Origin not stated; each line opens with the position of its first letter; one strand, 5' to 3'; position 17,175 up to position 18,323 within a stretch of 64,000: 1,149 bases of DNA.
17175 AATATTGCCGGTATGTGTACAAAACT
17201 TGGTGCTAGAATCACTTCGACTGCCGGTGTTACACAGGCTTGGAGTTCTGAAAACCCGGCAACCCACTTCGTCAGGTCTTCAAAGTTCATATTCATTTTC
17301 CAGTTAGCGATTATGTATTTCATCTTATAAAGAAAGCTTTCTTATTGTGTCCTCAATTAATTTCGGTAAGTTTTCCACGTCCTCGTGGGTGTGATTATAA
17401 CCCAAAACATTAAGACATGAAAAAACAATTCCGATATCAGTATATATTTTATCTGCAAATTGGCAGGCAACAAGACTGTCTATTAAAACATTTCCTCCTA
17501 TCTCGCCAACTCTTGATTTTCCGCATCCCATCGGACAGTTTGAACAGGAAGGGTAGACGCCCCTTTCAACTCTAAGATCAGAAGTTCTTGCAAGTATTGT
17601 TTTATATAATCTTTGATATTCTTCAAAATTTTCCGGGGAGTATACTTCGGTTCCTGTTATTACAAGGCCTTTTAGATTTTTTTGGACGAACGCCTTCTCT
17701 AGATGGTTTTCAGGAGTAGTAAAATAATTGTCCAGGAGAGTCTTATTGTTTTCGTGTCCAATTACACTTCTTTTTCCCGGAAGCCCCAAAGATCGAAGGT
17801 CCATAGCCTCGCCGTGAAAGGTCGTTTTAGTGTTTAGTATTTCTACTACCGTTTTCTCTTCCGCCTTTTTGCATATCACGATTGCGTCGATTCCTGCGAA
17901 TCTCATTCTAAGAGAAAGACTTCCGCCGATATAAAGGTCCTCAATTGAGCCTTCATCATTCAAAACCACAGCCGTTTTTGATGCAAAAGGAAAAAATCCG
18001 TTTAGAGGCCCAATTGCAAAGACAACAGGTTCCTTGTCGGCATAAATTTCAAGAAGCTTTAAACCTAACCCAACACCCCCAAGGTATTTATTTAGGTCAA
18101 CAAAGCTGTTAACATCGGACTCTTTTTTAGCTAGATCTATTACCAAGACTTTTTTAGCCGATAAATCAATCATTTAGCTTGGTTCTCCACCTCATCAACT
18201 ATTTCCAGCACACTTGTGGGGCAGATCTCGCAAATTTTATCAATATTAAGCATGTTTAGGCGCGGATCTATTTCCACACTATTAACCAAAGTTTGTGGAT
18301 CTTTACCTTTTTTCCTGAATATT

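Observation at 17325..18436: Mini-AOR plus ferredoxin embedded between pgk and tpiA in the glycolytic operon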

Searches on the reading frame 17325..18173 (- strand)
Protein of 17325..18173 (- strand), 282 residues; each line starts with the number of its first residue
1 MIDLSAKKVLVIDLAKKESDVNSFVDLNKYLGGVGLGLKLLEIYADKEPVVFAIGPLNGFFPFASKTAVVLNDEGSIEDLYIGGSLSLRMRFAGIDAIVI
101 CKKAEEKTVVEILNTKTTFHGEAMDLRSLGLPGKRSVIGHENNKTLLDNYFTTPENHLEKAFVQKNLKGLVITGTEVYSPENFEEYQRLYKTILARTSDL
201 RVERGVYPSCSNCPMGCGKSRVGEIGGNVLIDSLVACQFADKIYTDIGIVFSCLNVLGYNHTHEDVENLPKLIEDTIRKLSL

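Call 3: search_protein_families(library=pfam, proteins=[window:17325-18173:-], max_evalue=1)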
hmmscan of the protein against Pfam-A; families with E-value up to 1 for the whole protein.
window:17325-18173:- (282 aa): 2 families
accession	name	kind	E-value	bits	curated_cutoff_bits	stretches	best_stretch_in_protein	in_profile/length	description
PF02730.20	AFOR_N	-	4.3e-18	66.2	29.8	1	8-120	2-127/199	Aldehyde ferredoxin oxidoreductase, N-terminal domain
PF01314.23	AFOR_C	-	0.088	12.4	27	0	175-220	35-80/385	Aldehyde ferredoxin oxidoreductase, domains 2 & 3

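Call 4: search_protein_families(library=ncbifam, proteins=[window:17325-18173:-], max_evalue=1)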
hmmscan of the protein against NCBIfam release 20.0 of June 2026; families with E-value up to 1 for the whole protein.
window:17325-18173:- (282 aa): 1 family
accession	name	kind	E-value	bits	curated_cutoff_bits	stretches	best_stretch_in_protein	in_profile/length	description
NF007354.0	PRK09849.1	equivalog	1e-09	37.6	868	1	7-119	10-135/703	aldehyde ferredoxin oxidoreductase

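Call 5: find_homologous_proteins(query=window:17325-18173:-)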
Query window:17325-18173:- (282 aa): 393 proteins with E <= 0.001 among 2297 candidates; the best 120 are listed.
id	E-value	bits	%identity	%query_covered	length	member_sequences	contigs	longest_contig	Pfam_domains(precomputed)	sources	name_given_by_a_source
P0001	2.1e-183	626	100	100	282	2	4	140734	PF02730.21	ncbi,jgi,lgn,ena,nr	ncbi:MAG: aldehyde ferredoxin oxidoreductase N-terminal domain-containing protein [Patescibacteria g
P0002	2.8e-169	580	91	100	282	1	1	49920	PF02730.21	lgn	-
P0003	1.3e-168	578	92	100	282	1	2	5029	PF02730.21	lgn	-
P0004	1.8e-161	554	85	100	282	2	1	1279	PF02730.21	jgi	jgi:aldehyde:ferredoxin oxidoreductase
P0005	8.0e-161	552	85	100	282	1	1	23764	PF02730.21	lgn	-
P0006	9.7e-161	552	86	100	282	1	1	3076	PF02730.21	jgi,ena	-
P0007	5.6e-160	549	85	100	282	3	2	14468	PF02730.21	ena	-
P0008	3.7e-157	540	83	100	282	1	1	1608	PF02730.21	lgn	-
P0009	3.7e-157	540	83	100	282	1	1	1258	PF02730.21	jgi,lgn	jgi:hypothetical protein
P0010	2.8e-139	481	74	100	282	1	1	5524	PF02730.21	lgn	-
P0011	1.1e-138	479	75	100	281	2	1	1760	PF02730.21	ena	-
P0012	1.7e-137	475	75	100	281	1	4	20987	PF02730.21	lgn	-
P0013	2.7e-137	475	73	100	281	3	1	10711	PF02730.21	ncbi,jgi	-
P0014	1.5e-136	472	75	100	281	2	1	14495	PF02730.21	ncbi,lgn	ncbi:MAG: aldehyde ferredoxin oxidoreductase N-terminal domain-containing protein [Patescibacteria g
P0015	1.9e-136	472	73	100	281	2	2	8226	PF02730.21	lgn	-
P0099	2.8e-111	389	56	99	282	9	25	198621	PF02730.21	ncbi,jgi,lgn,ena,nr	ncbi:MAG TPA: aldehyde ferredoxin oxidoreductase N-terminal domain-containing protein [bacterium]|nr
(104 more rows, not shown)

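Call 7: find_encoding_contigs(protein=P0001, flank=6000, max_places=3)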
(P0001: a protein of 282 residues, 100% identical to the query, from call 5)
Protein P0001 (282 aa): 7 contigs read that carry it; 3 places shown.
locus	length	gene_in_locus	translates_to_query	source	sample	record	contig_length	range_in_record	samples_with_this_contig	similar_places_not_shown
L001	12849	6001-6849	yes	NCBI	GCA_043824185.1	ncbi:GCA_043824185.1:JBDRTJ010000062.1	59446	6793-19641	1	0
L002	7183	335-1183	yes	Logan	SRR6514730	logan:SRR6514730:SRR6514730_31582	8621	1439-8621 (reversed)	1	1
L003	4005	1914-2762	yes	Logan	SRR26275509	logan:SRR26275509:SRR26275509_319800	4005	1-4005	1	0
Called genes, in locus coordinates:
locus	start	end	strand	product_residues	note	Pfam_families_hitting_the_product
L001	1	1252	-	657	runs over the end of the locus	PF00580:UvrD-helicase, PF13245:AAA_19, PF13604:AAA_30 (faint), PF01443:Viral_helicase1 (faint), PF13361:UvrD_C, PF13538:UvrD_C_2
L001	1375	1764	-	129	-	-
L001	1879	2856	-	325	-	PF00768:Peptidase_S11, PF02113:Peptidase_S13 (faint)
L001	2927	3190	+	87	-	PF00085:Thioredoxin, PF13098:Thioredoxin_2 (weak), PF13905:Thioredoxin_8 (faint)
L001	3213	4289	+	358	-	PF00044:Gp_dh_N, PF02800:Gp_dh_C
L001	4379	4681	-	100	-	-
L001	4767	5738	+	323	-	PF00162:PGK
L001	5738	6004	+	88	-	-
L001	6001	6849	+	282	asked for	PF02730:AFOR_N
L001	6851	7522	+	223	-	PF00121:TIM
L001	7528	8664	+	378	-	PF03816:LytR_cpsA_psr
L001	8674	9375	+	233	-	PF21694:DNA_pol3_delta_C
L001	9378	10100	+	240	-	PF04203:Sortase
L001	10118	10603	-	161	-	-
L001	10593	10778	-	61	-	-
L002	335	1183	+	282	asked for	PF02730:AFOR_N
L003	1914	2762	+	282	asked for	PF02730:AFOR_N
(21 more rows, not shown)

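Call 8: find_encoding_contigs(protein=P0099, flank=6000, max_places=3)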
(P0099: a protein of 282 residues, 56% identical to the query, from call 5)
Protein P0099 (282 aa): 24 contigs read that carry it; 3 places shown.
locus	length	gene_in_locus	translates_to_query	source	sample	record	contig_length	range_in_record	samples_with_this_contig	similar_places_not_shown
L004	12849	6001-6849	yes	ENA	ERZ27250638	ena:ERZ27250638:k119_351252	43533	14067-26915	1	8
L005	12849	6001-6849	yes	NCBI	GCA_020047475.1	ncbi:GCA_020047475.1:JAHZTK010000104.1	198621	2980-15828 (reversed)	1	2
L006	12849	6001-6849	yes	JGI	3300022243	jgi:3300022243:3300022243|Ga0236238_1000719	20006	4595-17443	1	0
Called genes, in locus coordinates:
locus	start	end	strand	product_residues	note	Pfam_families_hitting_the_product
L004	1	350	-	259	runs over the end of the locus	PF00398:RrnaAD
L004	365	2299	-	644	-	PF00580:UvrD-helicase, PF13245:AAA_19, PF01443:Viral_helicase1 (faint), PF13087:AAA_12 (faint), PF13361:UvrD_C, PF13538:UvrD_C_2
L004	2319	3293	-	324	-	PF00768:Peptidase_S11, PF13354:Beta-lactamase2 (weak)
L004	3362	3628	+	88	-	PF00085:Thioredoxin, PF13098:Thioredoxin_2, PF13905:Thioredoxin_8 (faint), PF14595:Thioredoxin_9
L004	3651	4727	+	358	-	PF00044:Gp_dh_N, PF02800:Gp_dh_C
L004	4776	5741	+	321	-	PF00162:PGK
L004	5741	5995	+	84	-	-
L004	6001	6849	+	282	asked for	PF02730:AFOR_N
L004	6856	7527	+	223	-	PF00121:TIM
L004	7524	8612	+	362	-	PF03816:LytR_cpsA_psr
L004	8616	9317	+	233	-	PF21694:DNA_pol3_delta_C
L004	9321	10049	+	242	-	PF04203:Sortase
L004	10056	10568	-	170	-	-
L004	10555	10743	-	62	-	-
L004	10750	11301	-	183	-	-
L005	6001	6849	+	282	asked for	PF02730:AFOR_N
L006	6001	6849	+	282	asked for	PF02730:AFOR_N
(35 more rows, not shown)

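Call 10: search_solved_structures(query=A1, max_evalue=1, show_alignments=3)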
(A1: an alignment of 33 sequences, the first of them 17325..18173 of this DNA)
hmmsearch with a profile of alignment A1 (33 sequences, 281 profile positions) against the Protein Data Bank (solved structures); distinct sequences matched with E-value up to 1: 9.
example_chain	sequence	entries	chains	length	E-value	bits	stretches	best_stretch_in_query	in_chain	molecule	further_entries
6x6u_A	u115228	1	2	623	1.8e-08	37.3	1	7-132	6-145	Formaldehyde:ferredoxin oxidoreductase wor5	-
6x1o_A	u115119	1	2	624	1.8e-08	37.3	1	7-132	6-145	Formaldehyde:ferredoxin oxidoreductase wor5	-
1b25_A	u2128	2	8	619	7.2e-08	35.3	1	8-123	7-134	PROTEIN (FORMALDEHYDE FERREDOXIN OXIDOREDUCTASE) | FORMALDEHYDE FERREDOXIN OXIDOREDUCTASE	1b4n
1aor_A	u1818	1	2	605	1.1e-07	34.7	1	10-123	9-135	ALDEHYDE FERREDOXIN OXIDOREDUCTASE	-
4z3w_A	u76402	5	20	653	1.4e-07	34.3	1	9-123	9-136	Benzoyl-CoA reductase, putative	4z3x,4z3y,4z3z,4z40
9g7j_A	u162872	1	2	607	1.5e-07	34.3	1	8-127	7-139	Aldehyde ferredoxin oxidoreductase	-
9q1t_A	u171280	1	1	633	2.8e-07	33.4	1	9-122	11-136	Tungsten-dependent aldehyde oxidoreductase WOR83 from Haloferax volcanii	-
9mqx_D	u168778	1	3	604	7.4e-06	28.7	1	8-123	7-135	Aldehyde:ferredoxin oxidoreductase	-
8c0z_A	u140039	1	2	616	0.0047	19.5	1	7-122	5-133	Aldehyde:ferredoxin oxidoreductase,tungsten-containing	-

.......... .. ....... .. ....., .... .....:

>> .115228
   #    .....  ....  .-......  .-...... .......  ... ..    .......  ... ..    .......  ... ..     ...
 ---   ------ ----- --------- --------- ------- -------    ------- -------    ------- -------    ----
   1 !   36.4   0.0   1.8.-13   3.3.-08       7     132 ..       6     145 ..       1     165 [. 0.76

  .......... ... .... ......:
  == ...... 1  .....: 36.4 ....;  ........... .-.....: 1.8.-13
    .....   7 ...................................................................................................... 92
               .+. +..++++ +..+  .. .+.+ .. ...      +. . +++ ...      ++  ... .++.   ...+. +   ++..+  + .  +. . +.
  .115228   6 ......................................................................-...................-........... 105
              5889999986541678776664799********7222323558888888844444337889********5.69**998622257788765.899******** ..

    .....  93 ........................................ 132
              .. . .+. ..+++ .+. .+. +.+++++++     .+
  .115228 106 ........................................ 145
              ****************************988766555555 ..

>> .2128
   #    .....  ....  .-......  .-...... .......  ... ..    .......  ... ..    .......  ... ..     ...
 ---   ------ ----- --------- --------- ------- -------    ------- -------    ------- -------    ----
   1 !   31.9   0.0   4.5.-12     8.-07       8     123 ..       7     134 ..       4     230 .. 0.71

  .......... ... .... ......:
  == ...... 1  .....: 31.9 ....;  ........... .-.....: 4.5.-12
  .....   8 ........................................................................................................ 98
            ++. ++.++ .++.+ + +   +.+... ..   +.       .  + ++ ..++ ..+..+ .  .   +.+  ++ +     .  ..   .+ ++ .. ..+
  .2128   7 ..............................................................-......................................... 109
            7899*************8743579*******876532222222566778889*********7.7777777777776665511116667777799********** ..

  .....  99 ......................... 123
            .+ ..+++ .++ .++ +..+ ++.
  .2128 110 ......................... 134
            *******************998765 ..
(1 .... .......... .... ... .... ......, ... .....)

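Call 12: find_related_loci(query=A1, collection=genome_contigs, flank=5000)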
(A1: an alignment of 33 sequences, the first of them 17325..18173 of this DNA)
Query A1 (282 aa) in genome_contigs; peptide patterns used: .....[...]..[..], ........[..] (x = any residue, [..] = any of these).
211 stretches matched a pattern; 79 encode a relative of the query (tblastn E <= 1e-3); 78 distinct loci.
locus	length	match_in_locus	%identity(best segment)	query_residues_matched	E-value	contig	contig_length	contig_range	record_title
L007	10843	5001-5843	72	1-281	4e-137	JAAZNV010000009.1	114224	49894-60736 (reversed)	MAG: candidate division WWE3 bacterium isolate AS27yjCOA_202 127489_AS27, whole genome shotgun sequence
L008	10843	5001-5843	75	1-281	9e-134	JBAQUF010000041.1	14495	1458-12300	MAG: Patescibacteria group bacterium isolate MFD12006_ilm_asm_bin4 k127_24292, whole genome shotgun sequence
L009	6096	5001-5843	68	1-281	5e-126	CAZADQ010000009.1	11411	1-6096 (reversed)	MAG TPA_asm: uncultured Candidatus Saccharibacteria bacterium isolate SRP192927_co10_439 genome assembly, contig: NODE_4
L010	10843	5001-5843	63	1-281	1e-124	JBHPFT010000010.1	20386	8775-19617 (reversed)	Patescibacteria group bacterium isolate SAG AM-311-K10 NODE_10_length_20386_cov_33.350696, whole genome shotgun sequence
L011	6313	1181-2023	63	1-281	2e-123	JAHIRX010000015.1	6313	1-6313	MAG: Patescibacteria group bacterium isolate MM_PC_MetaG.mb.146 MM_PC_MetaG.mb.146_k141_346631, whole genome shotgun seq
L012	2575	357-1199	63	1-281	9e-129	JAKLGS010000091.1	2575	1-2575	MAG: Patescibacteria group bacterium isolate RA.bin45 RA.bin45_91, whole genome shotgun sequence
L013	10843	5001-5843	63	1-281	2e-122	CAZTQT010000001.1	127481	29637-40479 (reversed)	MAG TPA_asm: uncultured Candidatus Saccharibacteria bacterium isolate binchicken_co45_572 genome assembly, contig: NODE_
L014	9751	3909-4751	65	1-281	2e-122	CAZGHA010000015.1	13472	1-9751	MAG TPA_asm: uncultured Candidatus Saccharibacteria bacterium isolate binchicken_co39_211 genome assembly, contig: NODE_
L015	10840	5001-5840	66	1-280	4e-121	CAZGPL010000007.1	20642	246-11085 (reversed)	MAG TPA_asm: uncultured Candidatus Saccharibacteria bacterium isolate SRP239243_co1_4 genome assembly, contig: NODE_4090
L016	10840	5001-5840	62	2-281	2e-121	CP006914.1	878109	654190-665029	Candidate division WWE3 bacterium RAAC2_WWE3_1 chromosome, complete genome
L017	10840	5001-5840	61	2-281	5e-121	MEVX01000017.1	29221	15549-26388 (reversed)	MAG: candidate division WWE3 bacterium RIFOXYB1_FULL_43_24 rifoxyb1_full_scaffold_620, whole genome shotgun sequence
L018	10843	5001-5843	60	1-281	2e-120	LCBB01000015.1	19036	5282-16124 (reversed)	MAG: candidate division WWE3 bacterium GW2011_GWC2_41_23 UU55_C0015, whole genome shotgun sequence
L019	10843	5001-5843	61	1-281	7e-120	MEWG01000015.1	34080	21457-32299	MAG: candidate division WWE3 bacterium RIFOXYD1_FULL_39_9 rifoxyd1_full_scaffold_2146, whole genome shotgun sequence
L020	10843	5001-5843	62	1-281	1e-119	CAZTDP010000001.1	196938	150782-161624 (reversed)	MAG TPA_asm: uncultured Candidatus Saccharibacteria bacterium isolate SRP192927_co3_84 genome assembly, contig: NODE_34_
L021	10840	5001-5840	61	2-281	9e-120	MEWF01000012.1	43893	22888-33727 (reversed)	MAG: candidate division WWE3 bacterium RIFOXYC2_FULL_42_13 rifoxyc2_full_scaffold_362, whole genome shotgun sequence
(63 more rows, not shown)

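Call 16: predict_structure(alignment_id=A1)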
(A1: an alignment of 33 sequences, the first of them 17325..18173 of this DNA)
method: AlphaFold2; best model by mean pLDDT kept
length: 282 residues; sequences in the alignment: 33
mean_pLDDT: 75.0   pTM: 0.78
mean pLDDT of the five models: 75.0, 72.6, 70.6, 70.2, 68.6
residues with pLDDT >= 90: 103; 70-90: 67; 50-70: 61; < 50: 51
segments of 3 or more residues with pLDDT < 50: 200-221, 223-249
pLDDT, mean of each block of 10 residues (from residue 1): 80 98 89 86 95 79 70 86 82 94 97 96 94 91 88 86 96 82 68 59 38 40 40 32 41 60 64 72 68
secondary structure, 60 per line:
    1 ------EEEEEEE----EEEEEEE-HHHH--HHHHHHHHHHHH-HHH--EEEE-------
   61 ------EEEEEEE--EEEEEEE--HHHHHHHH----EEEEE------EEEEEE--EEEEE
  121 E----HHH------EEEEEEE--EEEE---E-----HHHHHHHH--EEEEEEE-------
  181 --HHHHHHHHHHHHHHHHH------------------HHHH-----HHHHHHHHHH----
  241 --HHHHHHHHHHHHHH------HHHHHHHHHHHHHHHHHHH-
elements in order: E7-13 E18-24 H26-29 H32-43 E50-53 E67-73 E76-82 H85-92 E97-101 E108-113 E116-121 E135-141 E144-147 H157-164 E167-173 H183-199 H218-221 H227-236 H243-256 H263-281

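Call 19: fold_search(model_id=the predicted structure, library=pdb)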
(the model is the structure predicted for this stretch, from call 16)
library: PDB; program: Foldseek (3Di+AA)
matches with E <= 10: 324; with E <= 0.001: 9
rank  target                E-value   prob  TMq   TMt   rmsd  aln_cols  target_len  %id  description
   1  9mqx_D                1.6e-13  1.00  0.60  0.29   3.3       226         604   18  Electron-bifurcating Tungstopyranopterin-containing aldehyde oxidoreductase with NADH (released 2025-07-16)
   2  1aor_A                1.7e-13  1.00  0.61  0.30   2.8       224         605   19  STRUCTURE OF A HYPERTHERMOPHILIC TUNGSTOPTERIN ENZYME, ALDEHYDE FERREDOXIN OXIDOREDUCTASE (released 1995-04-20)
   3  9g7j_A                6.9e-13  1.00  0.62  0.30   2.6       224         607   20  Crystal structure of the tungsten-dependent aldehyde:ferredoxin oxidoreductase from Clostridium autoethanogenum. (released 2025-05-28)
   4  4z3w_A                3.8e-12  1.00  0.59  0.27   3.9       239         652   19  Active site complex BamBC of Benzoyl Coenzyme A reductase in complex with 1,5 Dienoyl-CoA (released 2015-06-24)
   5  4z3w_C                4.7e-12  1.00  0.54  0.25   4.8       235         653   20  Active site complex BamBC of Benzoyl Coenzyme A reductase in complex with 1,5 Dienoyl-CoA (released 2015-06-24)
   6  1b25_A                9.6e-12  1.00  0.55  0.27   4.6       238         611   20  FORMALDEHYDE FERREDOXIN OXIDOREDUCTASE FROM PYROCOCCUS FURIOSUS (released 1999-03-24)
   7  6x1o_A                1.4e-11  1.00  0.57  0.27   3.6       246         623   19  WOR5 from Pyrococcus furiosus, as crystallized (released 2021-11-24)
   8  6x1o_C                2.6e-11  1.00  0.59  0.28   3.2       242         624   18  WOR5 from Pyrococcus furiosus, as crystallized (released 2021-11-24)
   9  8c0z_A                3.8e-10  1.00  0.57  0.27   4.3       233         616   19  CryoEM structure of a tungsten-containing aldehyde oxidoreductase from Aromatoleum aromaticum (released 2023-05-31)
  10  7sbi_A                1.1e-03  0.63  0.15  0.23  14.4       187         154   14  Tandem diubiquitin-like domain from chicken 2'-5'-oligoadenylate synthetase-like protein (released 2022-01-12)
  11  7sbi_B                1.1e-03  0.63  0.15  0.23  14.1       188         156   15  Tandem diubiquitin-like domain from chicken 2'-5'-oligoadenylate synthetase-like protein (released 2022-01-12)
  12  6vgu                  2.3e-03  0.35  0.17  0.14  22.3       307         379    7  Crystal structure of FERM-folded talin head domain bound to the NPLY motif of beta3-integrin (released 2020-12-16)
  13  8tee_B                8.1e-03  0.18  0.17  0.13  24.9       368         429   11  Crystal structure of Kindlin2 in complex with K794Q mutated beta1 integrin (released 2024-07-03)
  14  3b08_A                1.7e-02  0.28  0.15  0.24  15.6       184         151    9  Crystal structure of the mouse HOIL1-L-NZF in complex with linear di-ubiquitin (released 2011-12-14)
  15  5xpy                  7.1e-02  0.10  0.18  0.13  25.0       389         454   10  Structural basis of kindlin-mediated integrin recognition and activation (released 2017-07-26)
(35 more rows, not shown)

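Call 26: search_protein_representatives(alignment_id=A1)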
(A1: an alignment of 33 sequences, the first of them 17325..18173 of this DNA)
Query: 33 sequences, 281 profile positions. Proteins with E-value up to 0.001 (for the whole library): 969; up to 1e-10: 107; up to 1e-30: 44. The best 150 are listed.
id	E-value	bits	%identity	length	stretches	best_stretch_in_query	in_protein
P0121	9.6e-119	412.2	-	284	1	1-280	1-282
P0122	6.0e-100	350.6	-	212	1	71-281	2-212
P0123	1.5e-99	349.2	-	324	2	65-280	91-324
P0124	8.2e-99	346.8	-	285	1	2-279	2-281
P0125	4.1e-92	324.8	-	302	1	7-280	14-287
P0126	1.1e-86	307.0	-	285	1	2-280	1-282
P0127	1.0e-81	290.7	-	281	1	5-275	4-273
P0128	3.8e-78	279.0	-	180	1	101-280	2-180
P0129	2.4e-68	246.9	-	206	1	6-200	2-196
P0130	7.0e-68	245.4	-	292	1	2-271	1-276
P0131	3.0e-67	243.3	-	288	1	1-275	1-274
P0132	2.2e-66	240.4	-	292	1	2-271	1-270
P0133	9.5e-66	238.4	-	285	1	6-281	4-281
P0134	1.3e-65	238.0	-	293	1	3-275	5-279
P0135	2.5e-63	230.4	-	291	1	3-275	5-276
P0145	2.1e-49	184.8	-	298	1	6-279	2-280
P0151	1.1e-46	175.9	-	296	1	6-270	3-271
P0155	4.4e-41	157.5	-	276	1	5-275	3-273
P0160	5.0e-36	140.9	-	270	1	6-272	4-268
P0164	2.0e-31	125.8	-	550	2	5-198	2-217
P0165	3.2e-30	121.8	-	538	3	8-200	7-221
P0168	5.8e-26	107.8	-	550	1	1-193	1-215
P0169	8.9e-24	100.7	-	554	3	7-198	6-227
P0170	7.2e-23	97.7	-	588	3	7-198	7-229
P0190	1.1e-15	74.2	-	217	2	179-272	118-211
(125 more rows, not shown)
